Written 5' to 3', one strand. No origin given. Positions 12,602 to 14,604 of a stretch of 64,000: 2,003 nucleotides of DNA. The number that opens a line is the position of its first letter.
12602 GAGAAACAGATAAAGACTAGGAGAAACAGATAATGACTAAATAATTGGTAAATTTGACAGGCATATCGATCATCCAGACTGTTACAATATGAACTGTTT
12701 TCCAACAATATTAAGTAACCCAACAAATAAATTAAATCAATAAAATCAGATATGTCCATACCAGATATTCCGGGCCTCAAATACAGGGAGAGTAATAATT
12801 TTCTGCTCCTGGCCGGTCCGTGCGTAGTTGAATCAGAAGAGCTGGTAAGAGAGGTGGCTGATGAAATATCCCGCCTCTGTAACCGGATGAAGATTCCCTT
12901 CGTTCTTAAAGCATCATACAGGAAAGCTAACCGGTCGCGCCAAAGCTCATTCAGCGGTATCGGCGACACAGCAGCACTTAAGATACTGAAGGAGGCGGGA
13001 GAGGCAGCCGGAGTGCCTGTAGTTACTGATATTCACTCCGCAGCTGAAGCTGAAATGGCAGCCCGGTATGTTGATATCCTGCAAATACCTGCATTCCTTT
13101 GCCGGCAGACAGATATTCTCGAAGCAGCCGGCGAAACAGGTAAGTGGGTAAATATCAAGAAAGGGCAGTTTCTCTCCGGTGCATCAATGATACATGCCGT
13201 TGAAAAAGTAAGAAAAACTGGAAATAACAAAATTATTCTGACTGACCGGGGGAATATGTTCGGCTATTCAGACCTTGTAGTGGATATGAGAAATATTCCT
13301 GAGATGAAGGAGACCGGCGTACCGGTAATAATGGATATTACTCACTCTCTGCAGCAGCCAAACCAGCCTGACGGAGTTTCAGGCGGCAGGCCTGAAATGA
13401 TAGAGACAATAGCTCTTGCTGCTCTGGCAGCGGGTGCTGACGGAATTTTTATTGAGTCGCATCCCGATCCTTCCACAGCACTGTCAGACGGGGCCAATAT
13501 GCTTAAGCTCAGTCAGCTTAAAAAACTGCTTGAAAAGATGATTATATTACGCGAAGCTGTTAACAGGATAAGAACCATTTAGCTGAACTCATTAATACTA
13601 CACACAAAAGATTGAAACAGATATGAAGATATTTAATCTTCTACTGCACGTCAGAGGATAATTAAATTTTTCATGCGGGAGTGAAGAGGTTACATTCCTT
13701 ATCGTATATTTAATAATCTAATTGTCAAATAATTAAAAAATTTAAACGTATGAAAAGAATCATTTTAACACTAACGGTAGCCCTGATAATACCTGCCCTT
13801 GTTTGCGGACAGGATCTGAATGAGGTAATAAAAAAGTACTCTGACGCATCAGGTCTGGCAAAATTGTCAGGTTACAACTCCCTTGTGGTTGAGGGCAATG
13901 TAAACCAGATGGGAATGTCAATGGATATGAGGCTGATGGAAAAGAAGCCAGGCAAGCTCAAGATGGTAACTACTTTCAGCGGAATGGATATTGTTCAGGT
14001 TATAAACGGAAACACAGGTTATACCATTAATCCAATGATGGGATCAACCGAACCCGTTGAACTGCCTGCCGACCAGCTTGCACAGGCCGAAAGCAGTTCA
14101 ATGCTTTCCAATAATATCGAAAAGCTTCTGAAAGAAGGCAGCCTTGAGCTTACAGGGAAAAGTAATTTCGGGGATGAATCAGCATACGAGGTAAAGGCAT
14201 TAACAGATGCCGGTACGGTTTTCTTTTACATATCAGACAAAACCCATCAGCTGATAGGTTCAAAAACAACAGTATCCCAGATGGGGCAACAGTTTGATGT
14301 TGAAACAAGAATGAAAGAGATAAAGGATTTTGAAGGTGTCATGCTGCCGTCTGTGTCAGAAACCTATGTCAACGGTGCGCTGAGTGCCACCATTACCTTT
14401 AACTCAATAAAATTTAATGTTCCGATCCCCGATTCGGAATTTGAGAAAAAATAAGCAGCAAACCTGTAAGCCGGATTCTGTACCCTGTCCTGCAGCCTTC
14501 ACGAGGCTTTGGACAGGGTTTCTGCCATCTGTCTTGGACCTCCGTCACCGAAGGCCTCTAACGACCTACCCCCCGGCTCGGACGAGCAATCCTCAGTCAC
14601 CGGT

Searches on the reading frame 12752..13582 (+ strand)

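Call 12: search_protein_families(library=pfam, proteins=[window:12752-13582:+])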
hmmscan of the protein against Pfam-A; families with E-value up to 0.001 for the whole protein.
window:12752-13582:+ (276 aa): 2 families
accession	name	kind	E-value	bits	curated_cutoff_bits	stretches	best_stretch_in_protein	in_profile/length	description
PF00793.26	DAHP_synth_1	-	2.4e-65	220.6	25.5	1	15-269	16-267/270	DAHP synthetase I family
PF03102.20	NeuB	-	0.00082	19.3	22.1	0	75-189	57-171/241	NeuB family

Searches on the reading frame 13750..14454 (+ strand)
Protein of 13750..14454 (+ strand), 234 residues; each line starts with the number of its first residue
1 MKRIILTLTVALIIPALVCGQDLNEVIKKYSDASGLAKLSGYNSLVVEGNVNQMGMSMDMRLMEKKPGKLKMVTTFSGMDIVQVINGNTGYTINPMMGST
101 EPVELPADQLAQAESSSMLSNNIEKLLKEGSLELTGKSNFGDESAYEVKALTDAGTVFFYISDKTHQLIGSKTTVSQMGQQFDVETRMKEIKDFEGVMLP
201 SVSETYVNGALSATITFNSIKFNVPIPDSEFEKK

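Call 12: search_protein_families(library=pfam, proteins=[window:13750-14454:+])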
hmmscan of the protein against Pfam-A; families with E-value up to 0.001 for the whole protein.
window:13750-14454:+ (234 aa): 0 families

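Call 45: find_homologous_proteins(query=window:13750-14454:+, max_evalue=1e-20)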
Query window:13750-14454:+ (234 aa): 10 proteins with E <= 1e-20 among 344 candidates.
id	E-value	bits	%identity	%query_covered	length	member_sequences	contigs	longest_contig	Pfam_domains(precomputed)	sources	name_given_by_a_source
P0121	1.1e-144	497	100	100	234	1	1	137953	-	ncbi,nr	ncbi:MAG: hypothetical protein LC649_08490 [Bacteroidales bacterium]|nr:hypothetical protein [Bacter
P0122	3.7e-144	496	100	100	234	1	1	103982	-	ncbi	ncbi:MAG: outer membrane lipoprotein carrier protein LolA [Bacteroidales bacterium]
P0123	4.4e-129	447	89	100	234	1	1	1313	-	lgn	-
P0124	5.3e-126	436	86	100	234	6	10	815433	-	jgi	jgi:outer membrane lipoprotein-sorting protein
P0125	7.1e-113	394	76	100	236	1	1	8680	-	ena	-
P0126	5.0e-109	381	75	100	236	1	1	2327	-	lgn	-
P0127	6.0e-61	224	75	62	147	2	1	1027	-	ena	-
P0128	2.2e-40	157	39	99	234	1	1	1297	-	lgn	-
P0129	3.7e-40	156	35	100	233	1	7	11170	-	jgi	jgi:hypothetical protein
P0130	5.4e-37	146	37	100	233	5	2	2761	-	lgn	-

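Call 46: find_encoding_contigs(protein=P0124, flank=3000, max_places=2)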
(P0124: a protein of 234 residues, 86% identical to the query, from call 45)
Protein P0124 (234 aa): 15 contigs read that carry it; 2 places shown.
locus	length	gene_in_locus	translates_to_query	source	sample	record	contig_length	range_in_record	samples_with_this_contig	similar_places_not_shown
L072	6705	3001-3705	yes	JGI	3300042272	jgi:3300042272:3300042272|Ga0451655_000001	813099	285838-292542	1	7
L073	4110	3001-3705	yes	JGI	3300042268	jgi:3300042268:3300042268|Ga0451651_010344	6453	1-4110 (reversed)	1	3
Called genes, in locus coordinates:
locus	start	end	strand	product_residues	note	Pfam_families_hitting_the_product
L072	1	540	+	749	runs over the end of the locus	PF01384:PHO4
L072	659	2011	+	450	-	PF05496:RuvB_N, PF00158:Sigma54_activat (faint), PF07728:AAA_5 (weak), PF13173:AAA_14 (weak), PF20720:nSTAND3 (weak), PF00004:AAA, PF16193:AAA_assoc_2, PF12002:MgsA_C, +1 more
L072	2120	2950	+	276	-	PF00793:DAHP_synth_1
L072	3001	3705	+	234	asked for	-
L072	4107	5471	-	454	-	PF00171:Aldedh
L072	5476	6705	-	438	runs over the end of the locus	PF09640:DUF2027, PF01713:Smr (weak)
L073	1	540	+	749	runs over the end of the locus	PF01384:PHO4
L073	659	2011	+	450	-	PF05496:RuvB_N, PF00158:Sigma54_activat (faint), PF07728:AAA_5 (weak), PF13173:AAA_14 (weak), PF20720:nSTAND3 (weak), PF00004:AAA, PF16193:AAA_assoc_2, PF12002:MgsA_C, +1 more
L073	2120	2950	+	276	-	PF00793:DAHP_synth_1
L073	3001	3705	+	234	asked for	-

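Call 47: find_encoding_contigs(protein=P0125, flank=3000, max_places=1)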
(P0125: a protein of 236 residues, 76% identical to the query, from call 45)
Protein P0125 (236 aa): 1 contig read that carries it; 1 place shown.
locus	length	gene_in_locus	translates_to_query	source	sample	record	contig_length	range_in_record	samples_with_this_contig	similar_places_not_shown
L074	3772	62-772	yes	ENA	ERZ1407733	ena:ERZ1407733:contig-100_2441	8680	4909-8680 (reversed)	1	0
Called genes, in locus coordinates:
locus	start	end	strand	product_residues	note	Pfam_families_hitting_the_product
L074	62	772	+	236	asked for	-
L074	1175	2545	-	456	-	PF00171:Aldedh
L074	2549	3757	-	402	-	PF09640:DUF2027, PF01713:Smr (weak)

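Call 48: find_encoding_contigs(protein=P0123, flank=3000, max_places=1)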
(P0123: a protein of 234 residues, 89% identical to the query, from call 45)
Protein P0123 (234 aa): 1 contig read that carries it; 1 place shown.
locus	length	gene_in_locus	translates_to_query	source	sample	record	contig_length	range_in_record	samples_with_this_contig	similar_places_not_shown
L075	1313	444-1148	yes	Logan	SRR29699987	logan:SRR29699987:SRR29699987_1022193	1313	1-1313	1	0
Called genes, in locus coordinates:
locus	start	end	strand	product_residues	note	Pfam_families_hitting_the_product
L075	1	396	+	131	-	?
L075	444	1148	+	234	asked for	-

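Call 84: find_encoding_contigs(protein=P0121, flank=2000, max_places=4)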
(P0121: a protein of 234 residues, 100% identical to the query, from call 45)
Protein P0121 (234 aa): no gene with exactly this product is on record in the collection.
